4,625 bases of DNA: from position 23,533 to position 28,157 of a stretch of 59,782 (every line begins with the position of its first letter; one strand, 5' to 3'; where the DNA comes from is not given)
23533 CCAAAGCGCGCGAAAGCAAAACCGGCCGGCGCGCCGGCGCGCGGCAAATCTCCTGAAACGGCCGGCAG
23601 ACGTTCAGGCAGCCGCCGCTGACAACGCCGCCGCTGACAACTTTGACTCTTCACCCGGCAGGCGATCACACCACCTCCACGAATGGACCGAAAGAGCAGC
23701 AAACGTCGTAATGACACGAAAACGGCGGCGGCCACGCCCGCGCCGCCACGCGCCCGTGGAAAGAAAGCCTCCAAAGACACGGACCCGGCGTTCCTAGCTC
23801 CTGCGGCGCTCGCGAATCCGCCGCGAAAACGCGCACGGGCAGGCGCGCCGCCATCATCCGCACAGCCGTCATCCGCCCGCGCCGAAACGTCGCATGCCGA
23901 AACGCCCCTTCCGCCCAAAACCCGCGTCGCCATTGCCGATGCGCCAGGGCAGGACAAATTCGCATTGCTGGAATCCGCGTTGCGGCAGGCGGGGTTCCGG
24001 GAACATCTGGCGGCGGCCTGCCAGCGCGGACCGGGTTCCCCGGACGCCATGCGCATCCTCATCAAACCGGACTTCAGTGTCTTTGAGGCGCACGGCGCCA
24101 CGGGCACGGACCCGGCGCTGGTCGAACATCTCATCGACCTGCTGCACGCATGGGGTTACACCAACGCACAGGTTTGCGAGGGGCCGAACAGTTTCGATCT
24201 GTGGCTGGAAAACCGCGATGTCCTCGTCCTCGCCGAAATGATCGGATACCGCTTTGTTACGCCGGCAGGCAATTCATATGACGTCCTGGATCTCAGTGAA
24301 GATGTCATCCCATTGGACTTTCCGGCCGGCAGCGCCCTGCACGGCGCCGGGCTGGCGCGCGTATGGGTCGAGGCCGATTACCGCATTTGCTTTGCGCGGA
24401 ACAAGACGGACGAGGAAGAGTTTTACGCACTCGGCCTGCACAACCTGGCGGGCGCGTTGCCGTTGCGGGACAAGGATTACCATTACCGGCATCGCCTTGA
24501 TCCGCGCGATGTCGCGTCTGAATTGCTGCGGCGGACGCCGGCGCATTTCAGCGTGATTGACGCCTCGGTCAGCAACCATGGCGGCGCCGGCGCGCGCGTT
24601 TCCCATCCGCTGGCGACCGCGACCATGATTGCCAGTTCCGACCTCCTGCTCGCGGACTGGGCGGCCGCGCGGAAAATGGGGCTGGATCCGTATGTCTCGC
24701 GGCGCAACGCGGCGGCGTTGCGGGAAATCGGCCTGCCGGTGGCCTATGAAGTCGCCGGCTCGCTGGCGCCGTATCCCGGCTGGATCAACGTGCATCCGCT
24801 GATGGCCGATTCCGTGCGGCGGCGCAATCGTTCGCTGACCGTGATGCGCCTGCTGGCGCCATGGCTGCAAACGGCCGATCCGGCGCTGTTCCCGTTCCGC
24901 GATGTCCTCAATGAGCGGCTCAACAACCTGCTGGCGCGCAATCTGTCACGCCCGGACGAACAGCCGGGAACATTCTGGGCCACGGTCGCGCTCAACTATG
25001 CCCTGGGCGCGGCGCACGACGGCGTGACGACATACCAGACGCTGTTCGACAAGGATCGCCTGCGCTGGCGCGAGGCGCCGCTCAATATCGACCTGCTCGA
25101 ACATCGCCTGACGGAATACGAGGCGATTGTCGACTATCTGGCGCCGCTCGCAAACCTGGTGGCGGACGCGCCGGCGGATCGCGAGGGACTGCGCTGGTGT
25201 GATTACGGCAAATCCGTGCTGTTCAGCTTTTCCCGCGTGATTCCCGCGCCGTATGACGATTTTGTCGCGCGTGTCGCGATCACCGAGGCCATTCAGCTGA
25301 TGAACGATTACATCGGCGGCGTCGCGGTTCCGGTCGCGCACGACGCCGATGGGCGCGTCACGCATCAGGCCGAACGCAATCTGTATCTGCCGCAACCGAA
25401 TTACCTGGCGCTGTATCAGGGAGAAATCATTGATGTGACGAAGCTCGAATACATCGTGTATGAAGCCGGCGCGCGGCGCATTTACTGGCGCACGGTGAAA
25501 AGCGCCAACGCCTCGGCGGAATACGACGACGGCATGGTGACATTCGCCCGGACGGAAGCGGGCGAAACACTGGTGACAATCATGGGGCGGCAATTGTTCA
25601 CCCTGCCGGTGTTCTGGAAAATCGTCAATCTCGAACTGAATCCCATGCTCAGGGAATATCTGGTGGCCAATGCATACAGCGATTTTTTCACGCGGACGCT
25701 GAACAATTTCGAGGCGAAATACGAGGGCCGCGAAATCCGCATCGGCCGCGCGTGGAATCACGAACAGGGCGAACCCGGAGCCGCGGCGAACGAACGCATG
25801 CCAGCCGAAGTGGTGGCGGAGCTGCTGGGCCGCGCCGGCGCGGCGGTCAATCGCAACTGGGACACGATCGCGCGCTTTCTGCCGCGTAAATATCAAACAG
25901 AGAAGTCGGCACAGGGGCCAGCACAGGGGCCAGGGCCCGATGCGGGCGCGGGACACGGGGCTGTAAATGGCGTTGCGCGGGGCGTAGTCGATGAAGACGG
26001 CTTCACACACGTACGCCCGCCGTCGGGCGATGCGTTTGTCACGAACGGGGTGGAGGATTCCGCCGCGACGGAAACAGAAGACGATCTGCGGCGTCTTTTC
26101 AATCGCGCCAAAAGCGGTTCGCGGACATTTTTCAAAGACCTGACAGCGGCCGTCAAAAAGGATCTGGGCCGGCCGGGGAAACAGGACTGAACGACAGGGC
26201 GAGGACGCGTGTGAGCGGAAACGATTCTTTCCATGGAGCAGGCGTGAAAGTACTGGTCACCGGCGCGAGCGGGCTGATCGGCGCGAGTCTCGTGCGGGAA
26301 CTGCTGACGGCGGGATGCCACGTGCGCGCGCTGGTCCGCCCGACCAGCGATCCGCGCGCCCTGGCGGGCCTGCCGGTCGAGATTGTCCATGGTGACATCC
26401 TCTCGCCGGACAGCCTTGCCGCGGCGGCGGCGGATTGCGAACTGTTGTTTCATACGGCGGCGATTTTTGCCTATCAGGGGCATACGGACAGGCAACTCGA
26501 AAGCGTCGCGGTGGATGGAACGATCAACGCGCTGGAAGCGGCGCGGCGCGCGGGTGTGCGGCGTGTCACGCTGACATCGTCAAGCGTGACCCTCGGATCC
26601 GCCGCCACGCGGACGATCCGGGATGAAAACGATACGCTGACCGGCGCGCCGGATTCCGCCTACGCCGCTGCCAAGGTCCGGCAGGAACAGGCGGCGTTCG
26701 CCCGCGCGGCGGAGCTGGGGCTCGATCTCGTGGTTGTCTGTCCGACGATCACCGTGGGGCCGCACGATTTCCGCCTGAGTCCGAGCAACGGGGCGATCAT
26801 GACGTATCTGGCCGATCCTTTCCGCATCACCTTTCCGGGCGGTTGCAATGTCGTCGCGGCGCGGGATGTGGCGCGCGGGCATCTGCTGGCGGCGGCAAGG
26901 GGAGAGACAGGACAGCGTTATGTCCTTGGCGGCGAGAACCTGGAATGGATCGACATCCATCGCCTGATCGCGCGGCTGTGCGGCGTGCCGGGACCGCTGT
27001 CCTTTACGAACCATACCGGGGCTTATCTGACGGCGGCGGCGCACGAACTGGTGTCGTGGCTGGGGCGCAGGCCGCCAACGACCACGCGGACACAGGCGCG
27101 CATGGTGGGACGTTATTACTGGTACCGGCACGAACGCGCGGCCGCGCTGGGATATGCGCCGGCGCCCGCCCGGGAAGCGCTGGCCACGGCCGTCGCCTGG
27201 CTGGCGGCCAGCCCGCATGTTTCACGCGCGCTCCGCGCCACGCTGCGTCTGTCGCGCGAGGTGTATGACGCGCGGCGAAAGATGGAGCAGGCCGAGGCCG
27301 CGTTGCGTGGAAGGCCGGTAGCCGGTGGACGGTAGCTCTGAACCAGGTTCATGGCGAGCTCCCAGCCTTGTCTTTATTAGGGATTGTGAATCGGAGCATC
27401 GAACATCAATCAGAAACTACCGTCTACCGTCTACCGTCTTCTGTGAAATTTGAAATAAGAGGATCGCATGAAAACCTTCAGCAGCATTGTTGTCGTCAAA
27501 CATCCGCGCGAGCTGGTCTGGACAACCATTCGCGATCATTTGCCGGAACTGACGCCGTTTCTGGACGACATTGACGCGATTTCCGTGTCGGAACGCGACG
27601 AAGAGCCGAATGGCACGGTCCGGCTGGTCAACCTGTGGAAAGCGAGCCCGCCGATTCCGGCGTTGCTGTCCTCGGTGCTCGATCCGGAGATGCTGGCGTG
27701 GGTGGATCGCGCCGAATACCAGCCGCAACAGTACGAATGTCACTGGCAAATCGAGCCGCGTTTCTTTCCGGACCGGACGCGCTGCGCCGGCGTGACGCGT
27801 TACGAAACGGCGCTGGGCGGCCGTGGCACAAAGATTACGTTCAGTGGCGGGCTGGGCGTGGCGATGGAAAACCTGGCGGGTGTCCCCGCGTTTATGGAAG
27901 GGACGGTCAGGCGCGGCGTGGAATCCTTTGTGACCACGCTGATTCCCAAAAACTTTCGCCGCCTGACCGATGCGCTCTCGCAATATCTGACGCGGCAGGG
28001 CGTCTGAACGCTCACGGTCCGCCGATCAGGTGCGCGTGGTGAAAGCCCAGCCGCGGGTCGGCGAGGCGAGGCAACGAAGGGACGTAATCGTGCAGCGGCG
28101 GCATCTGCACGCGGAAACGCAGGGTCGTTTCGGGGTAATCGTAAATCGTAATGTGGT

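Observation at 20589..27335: Co-directional operon-like cluster of cytoplasmic orphan proteins (A-E) plus an SDR: candidate undescribed intracellular assembly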

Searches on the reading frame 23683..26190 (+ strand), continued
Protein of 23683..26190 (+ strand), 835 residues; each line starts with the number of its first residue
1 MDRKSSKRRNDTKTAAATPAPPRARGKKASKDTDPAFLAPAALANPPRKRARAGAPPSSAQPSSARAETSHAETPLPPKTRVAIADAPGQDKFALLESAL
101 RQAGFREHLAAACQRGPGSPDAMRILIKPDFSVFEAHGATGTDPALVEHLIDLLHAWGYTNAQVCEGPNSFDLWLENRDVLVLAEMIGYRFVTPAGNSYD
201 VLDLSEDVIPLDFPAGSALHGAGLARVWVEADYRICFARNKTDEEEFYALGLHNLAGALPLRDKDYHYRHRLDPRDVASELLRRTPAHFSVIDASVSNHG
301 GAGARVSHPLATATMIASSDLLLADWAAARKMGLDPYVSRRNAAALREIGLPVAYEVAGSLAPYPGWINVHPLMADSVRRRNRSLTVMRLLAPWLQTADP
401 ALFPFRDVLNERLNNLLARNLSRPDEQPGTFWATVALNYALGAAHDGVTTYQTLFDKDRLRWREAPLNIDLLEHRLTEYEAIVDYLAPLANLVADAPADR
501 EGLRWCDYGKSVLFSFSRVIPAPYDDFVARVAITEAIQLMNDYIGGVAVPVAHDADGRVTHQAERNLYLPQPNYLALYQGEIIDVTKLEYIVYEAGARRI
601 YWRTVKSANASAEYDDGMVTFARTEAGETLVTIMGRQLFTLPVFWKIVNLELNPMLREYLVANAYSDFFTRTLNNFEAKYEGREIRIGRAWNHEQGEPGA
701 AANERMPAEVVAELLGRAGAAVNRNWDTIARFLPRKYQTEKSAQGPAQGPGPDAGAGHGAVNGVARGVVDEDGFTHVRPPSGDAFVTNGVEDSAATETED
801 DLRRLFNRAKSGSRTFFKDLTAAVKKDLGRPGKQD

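Call 56: fold_search(model_id=the predicted structure, library=pdb)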
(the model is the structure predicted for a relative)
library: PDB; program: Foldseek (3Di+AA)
matches with E <= 10: 1275; with E <= 0.001: 71
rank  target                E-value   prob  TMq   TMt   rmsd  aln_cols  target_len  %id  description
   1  5brl_A                6.1e-06  1.00  0.16  0.49   8.1       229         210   10  Crystal Structure of L124D STARD4 (released 2015-07-22)
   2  3p0l_A                1.2e-05  1.00  0.18  0.59   5.3       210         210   10  Human steroidogenic acute regulatory protein (released 2010-11-24)
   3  3p0l_B                1.3e-05  1.00  0.17  0.59   5.4       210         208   10  Human steroidogenic acute regulatory protein (released 2010-11-24)
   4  3p0l_C                1.3e-05  1.00  0.17  0.58   5.4       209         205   11  Human steroidogenic acute regulatory protein (released 2010-11-24)
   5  2d4r_C                1.7e-05  1.00  0.14  0.69   3.9       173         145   14  Crystal structure of TTHA0849 from Thermus thermophilus HB8 (released 2005-12-13)
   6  5i9j                  1.7e-05  1.00  0.18  0.58   5.1       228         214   11  Structure of the cholesterol and lutein-binding domain of human STARD3 at 1.74A (released 2016-03-16)
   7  3p0l_D                1.9e-05  1.00  0.16  0.63   4.0       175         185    9  Human steroidogenic acute regulatory protein (released 2010-11-24)
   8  2r55_A                1.9e-05  1.00  0.18  0.61   4.9       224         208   13  Human StAR-related lipid transfer protein 5 (released 2007-09-18)
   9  1em2                  2.4e-05  1.00  0.19  0.60   5.3       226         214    8  Star-related lipid transport domain of MLN64 (released 2000-05-02)
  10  2d4r_A                2.5e-05  1.00  0.14  0.65   4.9       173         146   14  Crystal structure of TTHA0849 from Thermus thermophilus HB8 (released 2005-12-13)
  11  6j81                  6.5e-05  1.00  0.17  0.51   7.0       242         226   10  Crystal structure of CERT START domain in complex with compound E14 (released 2019-02-27)
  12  5zyk                  6.8e-05  1.00  0.18  0.52   6.4       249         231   11  Crystal structure of CERT START domain in complex with compound E25 (released 2019-02-27)
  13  5zyj                  6.8e-05  1.00  0.17  0.50   7.1       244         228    9  Crystal structure of CERT START domain in complex with compound E16A (released 2019-02-27)
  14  5z8o_A                9.5e-05  1.00  0.14  0.58   5.1       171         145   15  Structural of START superfamily protein MSMEG_0129 from Mycobacterium smegmatis (released 2018-03-21)
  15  7ztq                  1.0e-04  1.00  0.19  0.56   5.4       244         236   10  Crystal structure of the carotenoid-binding protein domain from silkworm Bombyx mori (BmCBP) in the apoform (released 2022-10-26)
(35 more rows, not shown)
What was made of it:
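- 23683..26190 (+): E: an 835-aa protein. Residues 1-73 are a disordered basic tail. Residues 80-360 are a DUF362/LarA-like domain. Residues 372-494 are helical. Residues 504-681 are a START/helix-grip-like domain. A disordered linker carrying a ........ motif follows. Residues 796-827 form a conserved terminal helix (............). Call 56 gives Foldseek matches to STARD4 (6e-6), StAR (1e-5) and LarA (2.4e-4).
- On DUF362 (PF04015; clan with the LarA N-terminal domain): Foldseek also retrieved LarA (2.4e-4, call 56).
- Closest known: Hopanoid/sterol-associated SDRs. Same: The C-domain of E superposes on StAR, STARD4, STARD3 and CERT (call 56).
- E has a START-like domain (call 56).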

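Call 60: search_protein_families(library=pfam, proteins=[L006:5422-6177:+, L011:6414-7139:-, L025:7864-8715:+], max_evalue=1)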
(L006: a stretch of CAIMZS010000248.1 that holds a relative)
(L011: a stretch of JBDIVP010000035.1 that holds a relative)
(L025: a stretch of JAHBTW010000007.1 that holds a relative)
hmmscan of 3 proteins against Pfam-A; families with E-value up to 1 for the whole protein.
L006:5422-6177:+ (252 aa): 1 family
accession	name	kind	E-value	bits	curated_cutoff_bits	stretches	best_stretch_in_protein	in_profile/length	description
PF22067.2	Cep192_D3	-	0.1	13.1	27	1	116-181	8-66/99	Cep192 domain 3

L011:6414-7139:- (242 aa): 0 families

L025:7864-8715:+ (284 aa): 1 family
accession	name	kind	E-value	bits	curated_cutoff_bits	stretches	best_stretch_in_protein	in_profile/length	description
PF24276.1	DUF7469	-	0.26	11.1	27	1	205-231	21-47/220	Family of unknown function (DUF7469)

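Call 67: search_protein_families(library=pfam, proteins=[L022:8164-8919:+, L044:7666-8964:+, L022:7853-8212:+, L044:7324-7662:+, L038:12932-13885:+, L044:12902-14158:+, L038:14257-15666:+], max_evalue=1)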
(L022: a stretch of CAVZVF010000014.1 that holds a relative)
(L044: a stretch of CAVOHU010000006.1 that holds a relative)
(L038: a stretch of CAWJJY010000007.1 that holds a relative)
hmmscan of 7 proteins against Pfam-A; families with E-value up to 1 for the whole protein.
L022:8164-8919:+ (251 aa): 3 families
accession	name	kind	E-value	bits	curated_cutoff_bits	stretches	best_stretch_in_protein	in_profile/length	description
PF02036.22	SCP2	-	0.025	15.4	21.3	1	150-236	11-96/101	SCP-2 sterol transfer family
PF14864.11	Alkyl_sulf_C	-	0.078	13.6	27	1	157-238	31-111/125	Alkyl sulfatase C-terminal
PF23320.1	Zn_SUZ12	-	0.6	10.3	28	1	142-174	29-62/70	Polycomb protein SUZ12-like, Zn domain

L044:7666-8964:+ (432 aa): 1 family
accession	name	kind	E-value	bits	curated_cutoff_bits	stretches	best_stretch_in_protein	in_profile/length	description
PF02036.22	SCP2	-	0.14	13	21.3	1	326-415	10-98/101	SCP-2 sterol transfer family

L022:7853-8212:+ (119 aa): 0 families

L044:7324-7662:+ (112 aa): 3 families
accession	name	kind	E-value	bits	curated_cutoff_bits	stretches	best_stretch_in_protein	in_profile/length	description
PF22552.1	TY-Chap3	-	0.03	15.5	27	1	48-107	61-105/117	T3SS (YopN, CesT) and YbjN peptide-binding chaperone 3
PF10056.14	DUF2293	-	0.05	14.2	25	1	82-108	35-60/85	Uncharacterized conserved protein (DUF2293)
PF05650.16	DUF802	-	0.078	13.9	22.6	1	71-100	9-38/53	Domain of unknown function (DUF802)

L038:12932-13885:+ (317 aa): 0 families

L044:12902-14158:+ (418 aa): 0 families

L038:14257-15666:+ (469 aa): 4 families
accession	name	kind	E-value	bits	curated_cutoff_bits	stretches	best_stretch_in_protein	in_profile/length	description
PF02310.24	B12-binding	-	2.8e-15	56.6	32.1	1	40-140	6-119/121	B12 binding domain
PF04055.27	Radical_SAM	-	6.9e-14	52.8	29.5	1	182-340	2-158/166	Radical SAM superfamily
PF19864.5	Radical_SAM_N2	-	0.00012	22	29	1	99-155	79-135/151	Radical SAM proteins, N-terminal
PF13282.11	DUF4070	-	0.00036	21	22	1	367-440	1-69/144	Domain of unknown function (DUF4070)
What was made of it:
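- Closest known: Hopanoid/sterol-associated SDRs. Same: SCP2-like proteins occur in variant loci (call 67).
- SCP2-like proteins occur in the glycyl-radical-enzyme variants, at sub-threshold scores but in two independent sequences covering the full profile (call 67). The SCP2 hits are sub-threshold (call 67).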

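Call 72: search_protein_families(library=pfam, proteins=[L001:7323-7688:+, L011:8716-9096:-, L025:5802-6374:+, L067:2400-2873:+, L006:3129-3638:+], max_evalue=1)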
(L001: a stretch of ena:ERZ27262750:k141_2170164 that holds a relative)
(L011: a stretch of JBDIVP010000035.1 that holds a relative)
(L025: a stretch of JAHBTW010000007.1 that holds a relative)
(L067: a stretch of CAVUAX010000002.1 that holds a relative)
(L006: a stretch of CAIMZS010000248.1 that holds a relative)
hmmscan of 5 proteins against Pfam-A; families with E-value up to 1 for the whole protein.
L001:7323-7688:+ (121 aa): 1 family
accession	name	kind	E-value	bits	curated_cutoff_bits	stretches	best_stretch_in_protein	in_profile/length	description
PF19611.4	DUF6116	-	0.14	12.6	27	1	78-95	4-21/50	Family of unknown function (DUF6116)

L011:8716-9096:- (127 aa): 0 families

L025:5802-6374:+ (191 aa): 0 families

L067:2400-2873:+ (158 aa): 0 families

L006:3129-3638:+ (170 aa): 1 family
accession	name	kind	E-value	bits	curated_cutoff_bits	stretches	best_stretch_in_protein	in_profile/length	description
PF17145.10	DUF5119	-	0.15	12.3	27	1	7-90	65-150/191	Domain of unknown function (DUF5119)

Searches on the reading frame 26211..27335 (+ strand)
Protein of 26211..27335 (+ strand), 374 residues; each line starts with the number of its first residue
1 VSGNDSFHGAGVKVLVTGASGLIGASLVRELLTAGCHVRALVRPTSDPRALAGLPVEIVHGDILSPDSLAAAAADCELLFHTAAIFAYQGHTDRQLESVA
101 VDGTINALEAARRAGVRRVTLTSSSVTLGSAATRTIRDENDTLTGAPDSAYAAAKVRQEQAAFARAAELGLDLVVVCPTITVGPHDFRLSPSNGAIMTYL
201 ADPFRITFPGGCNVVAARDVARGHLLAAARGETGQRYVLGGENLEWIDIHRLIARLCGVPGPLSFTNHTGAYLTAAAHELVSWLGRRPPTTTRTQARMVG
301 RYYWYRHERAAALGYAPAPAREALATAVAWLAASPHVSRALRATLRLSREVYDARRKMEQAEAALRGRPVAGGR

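Call 3: search_protein_families(library=pfam, proteins=[window:26211-27335:+], max_evalue=1)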
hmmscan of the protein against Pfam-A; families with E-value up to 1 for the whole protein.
window:26211-27335:+ (374 aa): 11 families
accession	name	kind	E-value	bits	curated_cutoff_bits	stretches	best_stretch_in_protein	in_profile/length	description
PF01370.27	Epimerase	-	6.8e-30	104.7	20.9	1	14-240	1-240/240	NAD dependent epimerase/dehydratase family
PF01073.25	3Beta_HSD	-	9.7e-19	67.9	22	1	15-200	1-200/280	3-beta hydroxysteroid dehydrogenase/isomerase family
PF13460.12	NAD_binding_10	-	1.3e-17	64.7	27.2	1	18-179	1-144/184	NAD(P)H-binding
PF16363.11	GDP_Man_Dehyd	-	4.1e-12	46.7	27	1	15-172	1-174/332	GDP-mannose 4,6 dehydratase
PF05368.20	NmrA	-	2.1e-11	44.4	27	1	13-119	4-102/298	NmrA-like family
PF07993.18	NAD_binding_4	-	3.1e-11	43.4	20.1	2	64-197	77-217/258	Male sterility protein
PF04321.23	RmlD_sub_bind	-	2.2e-06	27.4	27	1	13-163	2-137/287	RmlD substrate binding domain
PF00106.31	adh_short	-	0.002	18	26.6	1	14-73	3-68/195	short chain dehydrogenase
PF02719.21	Polysacc_synt_2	-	0.0021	17.7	20.2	1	14-124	1-128/293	Polysaccharide biosynthesis protein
PF07499.19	RuvA_C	-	0.11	13.5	24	1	312-347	12-45/47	RuvA, C-terminal domain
PF01261.30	AP_endonuc_2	-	0.21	11.7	31.1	0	145-181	56-92/249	Xylose isomerase-like TIM barrel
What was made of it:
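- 26211..27335 (+): F: an extended SDR, closest to HpnA (hopanoid-associated) and the sterol demethylase reductase SdmB. It scores below both curated cut-offs. Call 3 gave Epimerase at 6.8e-30 and 3Beta_HSD at 1e-18.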

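Call 4: search_protein_families(library=ncbifam, proteins=[window:26211-27335:+], max_evalue=1)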
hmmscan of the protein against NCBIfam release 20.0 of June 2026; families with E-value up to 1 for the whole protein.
window:26211-27335:+ (374 aa): 55 families (the best 25 are shown)
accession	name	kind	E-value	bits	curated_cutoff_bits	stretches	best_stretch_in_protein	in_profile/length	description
TIGR03466.1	HpnA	hypoth_equivalog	1.5e-74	250.8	367.65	1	13-334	2-324/327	hopanoid-associated sugar epimerase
NF052578.1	StrlDmthSdmBMthl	equivalog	5.1e-44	151.3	600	1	14-331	3-322/328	sterol demethylase protein SdmB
TIGR04180.1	EDH_00030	hypoth_equivalog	1.6e-23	83.3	475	1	14-185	1-179/297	NAD-dependent 4,6-dehydratase LegB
NF042423.1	oxyalk_red_Shew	equivalog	8.3e-21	74.4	580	1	13-191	10-184/331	2-alkyl-3-oxoalkanoate reductase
NF042422.1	oxyalk_red_OleD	equivalog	1.1e-19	70.9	580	1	13-317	2-313/329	2-alkyl-3-oxoalkanoate reductase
NF043036.1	ErythonDh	equivalog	1.2e-13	50.9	325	1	13-184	2-183/321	D-erythronate dehydrogenase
NF058621.1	DiazavRedAvaA7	equivalog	3e-12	46.8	400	1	13-154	2-144/304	3-diazoavenalumate denitrifying reductase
TIGR01746.1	Thioester-redct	subfamily_domain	1.3e-11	44.4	213.35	1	13-179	1-193/371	thioester reductase domain-containing protein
NF005539.0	PRK07201.1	equivalog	1.2e-09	37.5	549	1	14-160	3-159/657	SDR family oxidoreductase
TIGR01179.1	galE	equivalog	7.7e-08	31.5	262.3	1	13-161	1-155/332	UDP-glucose 4-epimerase GalE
TIGR01181.1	dTDP_gluc_dehyt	equivalog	1e-07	31.4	365.1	1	13-258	1-262/321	dTDP-glucose 4,6-dehydratase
NF004520.0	PRK05865.1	equivalog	6.8e-07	27.5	1509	1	13-155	2-106/854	sugar epimerase family protein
NF007956.0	PRK10675.1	subfamily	1.1e-06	28.1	394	1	13-160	2-158/338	UDP-glucose 4-epimerase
NF041293.1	G6PDh_Azf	equivalog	3e-06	26.9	400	1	13-133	4-124/252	NAD-dependent glucose-6-phosphate dehydrogenase Azf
TIGR02197.1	heptose_epim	equivalog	9.5e-06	25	274.6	1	14-165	1-152/316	ADP-glyceromanno-heptose 6-epimerase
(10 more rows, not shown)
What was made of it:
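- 26211..27335 (+): Call 4 gave TIGR03466 at 250.8 bits (cut-off 367.65) and SdmB at 151 bits.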

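Call 30: search_protein_families(library=padloc, proteins=[window:26211-27335:+], max_evalue=0.1)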
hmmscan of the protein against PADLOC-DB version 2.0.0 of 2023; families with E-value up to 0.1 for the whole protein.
window:26211-27335:+ (374 aa): 0 families

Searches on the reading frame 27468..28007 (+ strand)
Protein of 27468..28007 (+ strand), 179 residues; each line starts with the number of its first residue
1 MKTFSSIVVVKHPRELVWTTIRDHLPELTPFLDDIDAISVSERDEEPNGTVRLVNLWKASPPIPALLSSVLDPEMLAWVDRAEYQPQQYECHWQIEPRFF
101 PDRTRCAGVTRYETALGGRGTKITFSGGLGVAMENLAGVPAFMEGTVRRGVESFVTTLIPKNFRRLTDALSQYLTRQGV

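Call 13: search_protein_families(library=pfam, proteins=[window:27468-28007:+], max_evalue=0.1)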
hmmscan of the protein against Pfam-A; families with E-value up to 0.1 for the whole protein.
window:27468-28007:+ (179 aa): 1 family
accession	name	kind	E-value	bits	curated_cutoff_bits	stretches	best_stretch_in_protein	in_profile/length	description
PF10604.15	Polyketide_cyc2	-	0.023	15.4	27.4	0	3-157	3-140/142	Polyketide cyclase / dehydrase and lipid transport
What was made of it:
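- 27468..28007 (+): G: a 179-aa conserved protein, possibly SRPBCC-like (tentative). It lies outside the reported coordinates. Call 13 gave Polyketide_cyc2 at E 0.023 over the full profile length.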

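Call 20: search_protein_families(library=ncbifam, proteins=[window:27468-28007:+], max_evalue=1)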
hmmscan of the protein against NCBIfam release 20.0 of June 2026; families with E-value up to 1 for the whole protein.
window:27468-28007:+ (179 aa): 0 families

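Call 30: search_protein_families(library=padloc, proteins=[window:27468-28007:+], max_evalue=0.1)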
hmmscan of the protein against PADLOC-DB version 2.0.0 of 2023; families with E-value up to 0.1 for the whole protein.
window:27468-28007:+ (179 aa): 0 families

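Call 105: search_solved_structures(query=A9, max_evalue=1)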
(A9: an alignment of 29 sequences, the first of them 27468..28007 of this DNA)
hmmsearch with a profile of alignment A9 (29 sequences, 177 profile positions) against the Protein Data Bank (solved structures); distinct sequences matched with E-value up to 1: 3.
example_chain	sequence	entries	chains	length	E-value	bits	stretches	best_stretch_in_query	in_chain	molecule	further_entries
5kpe_A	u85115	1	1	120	0.14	15.3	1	47-140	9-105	De novo Beta Sheet Design Protein OR664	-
9p8h_SD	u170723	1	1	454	0.47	13.6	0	102-135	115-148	40S ribosomal protein S3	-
3ggn_A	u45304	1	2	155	0.98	12.6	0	75-127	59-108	Uncharacterized protein DR_A0006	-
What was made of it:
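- On START / helix-grip (SRPBCC) fold: The profile against PDB gave only E 0.98 to DR_A0006 (call 105).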
